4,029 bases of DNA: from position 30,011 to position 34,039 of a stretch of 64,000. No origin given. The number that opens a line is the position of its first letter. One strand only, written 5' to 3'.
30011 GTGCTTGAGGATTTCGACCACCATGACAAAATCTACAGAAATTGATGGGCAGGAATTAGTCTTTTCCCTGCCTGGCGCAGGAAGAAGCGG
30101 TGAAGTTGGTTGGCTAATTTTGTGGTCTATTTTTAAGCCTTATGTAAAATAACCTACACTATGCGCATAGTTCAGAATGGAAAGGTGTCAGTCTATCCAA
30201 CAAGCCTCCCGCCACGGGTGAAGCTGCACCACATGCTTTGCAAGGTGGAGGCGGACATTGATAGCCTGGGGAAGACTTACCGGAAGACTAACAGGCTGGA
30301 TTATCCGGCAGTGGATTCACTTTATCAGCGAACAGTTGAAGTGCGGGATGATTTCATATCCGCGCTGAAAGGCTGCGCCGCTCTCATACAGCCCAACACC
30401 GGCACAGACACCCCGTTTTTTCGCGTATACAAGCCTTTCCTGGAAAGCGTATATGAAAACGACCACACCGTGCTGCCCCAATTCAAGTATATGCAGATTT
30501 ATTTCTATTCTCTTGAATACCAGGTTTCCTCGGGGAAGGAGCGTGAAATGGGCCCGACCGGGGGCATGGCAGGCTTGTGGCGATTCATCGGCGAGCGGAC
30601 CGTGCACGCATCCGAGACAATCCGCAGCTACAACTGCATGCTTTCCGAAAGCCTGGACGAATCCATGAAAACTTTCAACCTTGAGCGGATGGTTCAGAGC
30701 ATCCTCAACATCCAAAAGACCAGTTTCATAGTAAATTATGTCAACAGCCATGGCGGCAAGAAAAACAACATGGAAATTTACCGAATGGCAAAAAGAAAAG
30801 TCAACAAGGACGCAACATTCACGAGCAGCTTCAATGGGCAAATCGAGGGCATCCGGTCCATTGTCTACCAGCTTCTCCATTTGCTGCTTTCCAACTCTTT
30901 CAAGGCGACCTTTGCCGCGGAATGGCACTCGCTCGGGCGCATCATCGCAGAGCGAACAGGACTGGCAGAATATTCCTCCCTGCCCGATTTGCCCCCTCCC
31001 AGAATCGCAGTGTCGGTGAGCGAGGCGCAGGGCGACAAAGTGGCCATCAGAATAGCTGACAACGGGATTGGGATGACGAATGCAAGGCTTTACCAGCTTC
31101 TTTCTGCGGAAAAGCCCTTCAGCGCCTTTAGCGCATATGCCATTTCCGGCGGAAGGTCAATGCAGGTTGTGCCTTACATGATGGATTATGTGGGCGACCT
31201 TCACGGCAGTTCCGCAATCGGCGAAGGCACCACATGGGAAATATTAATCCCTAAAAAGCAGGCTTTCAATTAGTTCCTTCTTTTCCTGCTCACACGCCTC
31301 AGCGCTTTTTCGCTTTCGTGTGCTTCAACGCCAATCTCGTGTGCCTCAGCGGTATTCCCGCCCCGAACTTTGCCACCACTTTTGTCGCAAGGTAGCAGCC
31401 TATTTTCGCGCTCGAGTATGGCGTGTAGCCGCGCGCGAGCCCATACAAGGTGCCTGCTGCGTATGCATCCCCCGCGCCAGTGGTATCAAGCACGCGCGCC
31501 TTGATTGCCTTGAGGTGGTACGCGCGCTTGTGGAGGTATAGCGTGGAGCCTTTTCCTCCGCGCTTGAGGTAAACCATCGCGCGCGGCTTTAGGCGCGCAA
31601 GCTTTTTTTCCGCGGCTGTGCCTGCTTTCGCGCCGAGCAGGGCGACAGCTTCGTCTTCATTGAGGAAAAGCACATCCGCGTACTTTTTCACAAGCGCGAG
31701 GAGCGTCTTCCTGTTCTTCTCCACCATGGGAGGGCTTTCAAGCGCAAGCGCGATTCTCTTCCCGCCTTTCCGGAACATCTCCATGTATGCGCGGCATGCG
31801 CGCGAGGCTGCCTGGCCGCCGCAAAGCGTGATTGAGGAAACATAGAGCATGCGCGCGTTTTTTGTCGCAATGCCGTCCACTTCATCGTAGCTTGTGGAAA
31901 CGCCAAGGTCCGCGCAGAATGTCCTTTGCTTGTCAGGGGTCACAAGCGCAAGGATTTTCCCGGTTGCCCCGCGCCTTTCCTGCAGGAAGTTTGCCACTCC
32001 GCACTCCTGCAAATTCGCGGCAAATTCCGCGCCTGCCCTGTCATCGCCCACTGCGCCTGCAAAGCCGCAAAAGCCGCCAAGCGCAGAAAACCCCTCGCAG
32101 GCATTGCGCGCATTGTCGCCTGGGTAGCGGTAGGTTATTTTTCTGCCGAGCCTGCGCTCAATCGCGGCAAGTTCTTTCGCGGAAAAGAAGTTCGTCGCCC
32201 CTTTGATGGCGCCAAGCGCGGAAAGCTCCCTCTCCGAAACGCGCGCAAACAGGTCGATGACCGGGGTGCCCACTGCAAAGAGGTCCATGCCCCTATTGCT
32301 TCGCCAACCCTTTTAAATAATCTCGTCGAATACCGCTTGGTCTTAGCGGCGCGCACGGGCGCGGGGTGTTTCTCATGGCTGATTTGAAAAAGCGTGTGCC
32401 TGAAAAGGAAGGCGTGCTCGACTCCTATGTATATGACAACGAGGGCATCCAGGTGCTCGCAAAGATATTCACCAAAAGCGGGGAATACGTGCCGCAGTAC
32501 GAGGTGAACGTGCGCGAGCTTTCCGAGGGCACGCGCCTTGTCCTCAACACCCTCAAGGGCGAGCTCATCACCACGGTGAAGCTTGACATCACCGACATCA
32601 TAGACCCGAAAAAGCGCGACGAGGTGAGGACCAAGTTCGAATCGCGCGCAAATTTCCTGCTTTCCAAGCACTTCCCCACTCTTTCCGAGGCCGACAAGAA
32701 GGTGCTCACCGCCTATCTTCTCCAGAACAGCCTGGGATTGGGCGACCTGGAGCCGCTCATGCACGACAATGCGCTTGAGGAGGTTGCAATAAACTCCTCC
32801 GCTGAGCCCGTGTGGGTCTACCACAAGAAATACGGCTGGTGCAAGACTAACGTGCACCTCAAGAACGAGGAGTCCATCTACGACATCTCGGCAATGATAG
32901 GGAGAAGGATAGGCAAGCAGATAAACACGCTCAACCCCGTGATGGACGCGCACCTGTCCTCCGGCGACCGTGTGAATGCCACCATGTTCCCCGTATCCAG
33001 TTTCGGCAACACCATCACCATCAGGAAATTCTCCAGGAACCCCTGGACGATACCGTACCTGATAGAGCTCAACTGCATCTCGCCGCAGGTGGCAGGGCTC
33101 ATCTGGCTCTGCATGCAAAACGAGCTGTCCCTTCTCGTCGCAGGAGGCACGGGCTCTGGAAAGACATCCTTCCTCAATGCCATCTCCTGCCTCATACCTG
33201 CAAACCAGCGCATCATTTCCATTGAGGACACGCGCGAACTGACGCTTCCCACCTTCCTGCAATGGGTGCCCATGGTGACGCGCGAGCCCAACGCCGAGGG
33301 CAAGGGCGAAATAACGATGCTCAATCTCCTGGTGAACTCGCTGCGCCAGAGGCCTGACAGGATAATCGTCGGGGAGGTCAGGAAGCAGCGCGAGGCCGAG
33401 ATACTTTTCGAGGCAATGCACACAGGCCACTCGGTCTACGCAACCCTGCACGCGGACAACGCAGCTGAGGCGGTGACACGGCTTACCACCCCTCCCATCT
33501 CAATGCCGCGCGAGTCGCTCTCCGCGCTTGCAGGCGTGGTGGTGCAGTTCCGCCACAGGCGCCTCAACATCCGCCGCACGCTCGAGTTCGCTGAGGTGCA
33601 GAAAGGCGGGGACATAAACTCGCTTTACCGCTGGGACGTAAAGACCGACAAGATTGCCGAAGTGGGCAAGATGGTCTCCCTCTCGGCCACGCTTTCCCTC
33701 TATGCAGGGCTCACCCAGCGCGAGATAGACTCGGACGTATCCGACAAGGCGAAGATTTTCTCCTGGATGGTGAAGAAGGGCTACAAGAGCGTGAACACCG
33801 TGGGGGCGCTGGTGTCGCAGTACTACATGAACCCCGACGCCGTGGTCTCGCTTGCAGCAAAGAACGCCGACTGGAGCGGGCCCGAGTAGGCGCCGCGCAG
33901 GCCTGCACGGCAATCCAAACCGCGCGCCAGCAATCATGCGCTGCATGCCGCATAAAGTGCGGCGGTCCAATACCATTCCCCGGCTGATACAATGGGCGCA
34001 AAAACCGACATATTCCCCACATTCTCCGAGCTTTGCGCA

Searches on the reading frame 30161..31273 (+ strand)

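Call 3: search_protein_families(library=pfam, proteins=[window:30161-31273:+], max_evalue=0.01)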
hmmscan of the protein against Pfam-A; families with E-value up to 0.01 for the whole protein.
window:30161-31273:+ (370 aa): 1 family
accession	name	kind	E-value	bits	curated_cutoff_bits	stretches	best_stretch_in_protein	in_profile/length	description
PF02518.31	HATPase_c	-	1.1e-05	26.3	26.4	1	235-366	6-110/111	Histidine kinase-, DNA gyrase B-, and HSP90-like ATPase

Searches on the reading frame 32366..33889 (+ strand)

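Call 3: search_protein_families(library=pfam, proteins=[window:32366-33889:+], max_evalue=0.01)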
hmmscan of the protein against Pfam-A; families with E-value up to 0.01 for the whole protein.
window:32366-33889:+ (507 aa): 3 families
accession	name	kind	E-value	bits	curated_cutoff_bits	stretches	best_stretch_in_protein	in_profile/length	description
PF00437.27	T2SSE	-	6.7e-39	134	24.9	1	206-394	97-275/370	Type II/IV secretion system protein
PF13555.12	AAA_29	-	0.0024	18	27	1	255-282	24-51/61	P-loop containing region of AAA domain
PF01580.24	FtsK_SpoIIIE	-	0.0047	16.8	24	0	254-273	38-59/221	FtsK/SpoIIIE family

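Call 4: search_protein_families(library=ncbifam, proteins=[window:32366-33889:+], max_evalue=0.01)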
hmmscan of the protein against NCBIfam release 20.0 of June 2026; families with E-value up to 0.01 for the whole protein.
window:32366-33889:+ (507 aa): 19 families
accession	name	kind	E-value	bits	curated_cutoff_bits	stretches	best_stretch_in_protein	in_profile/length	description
NF058587.1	archaellum_moto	equivalog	2.2e-79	267.6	550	1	89-486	111-517/527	archaellum flagellar ATPase motor FlaI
TIGR03819.1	heli_sec_ATPase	hypoth_equivalog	7.2e-56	189.8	373.15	1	96-374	23-298/340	TadA family conjugal transfer-associated ATPase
NF053672.1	bindosome_BasE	exception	2.6e-40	138.7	1000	1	119-491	132-512/512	bindosome assembly system ATPase subunit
TIGR02788.1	VirB11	equivalog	1.3e-39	136.1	249.95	2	242-374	133-263/308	P-type DNA transfer ATPase VirB11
TIGR02782.1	TrbB_P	equivalog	1.7e-30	106.4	304.55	1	128-376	14-255/303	P-type conjugative transfer ATPase TrbB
NF010475.0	PRK13900.1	equivalog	6.5e-30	104.3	389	2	245-373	152-279/333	type IV secretion system ATPase VirB11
NF010469.0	PRK13894.1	subfamily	1.5e-27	96.8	508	1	128-412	27-302/320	conjugal transfer ATPase TrbB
NF041000.1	ATPase_ComGA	equivalog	3.5e-23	82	300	1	251-378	126-247/267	competence type IV pilus ATPase ComGA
NF010425.0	PRK13851.1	equivalog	4.8e-23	81.6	461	2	245-373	154-280/344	type IV secretion system protein VirB11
NF010407.0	PRK13833.1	subfamily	1.6e-19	70.5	499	1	181-393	72-279/323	conjugal transfer protein TrbB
TIGR02533.1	type_II_gspE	equivalog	4.4e-19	68.5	630.25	1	212-400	203-382/486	type II secretion system ATPase GspE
NF007755.0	PRK10436.1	equivalog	7.4e-19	67.7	617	1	253-400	219-358/465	type II secretion system protein GspE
TIGR02538.1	type_IV_pilB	equivalog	1.8e-18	66.5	675.65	1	256-375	319-431/564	type IV-A pilus assembly ATPase PilB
TIGR01420.1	pilT_fam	subfamily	2.9e-17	62.9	319.1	1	248-375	117-241/343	PilT/PilU family type 4a pilus ATPase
NF053534.1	T4PilAsmATPsTfpB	equivalog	7.9e-16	57.6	850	1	251-400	334-475/584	type IV pilus assembly ATPase TfpB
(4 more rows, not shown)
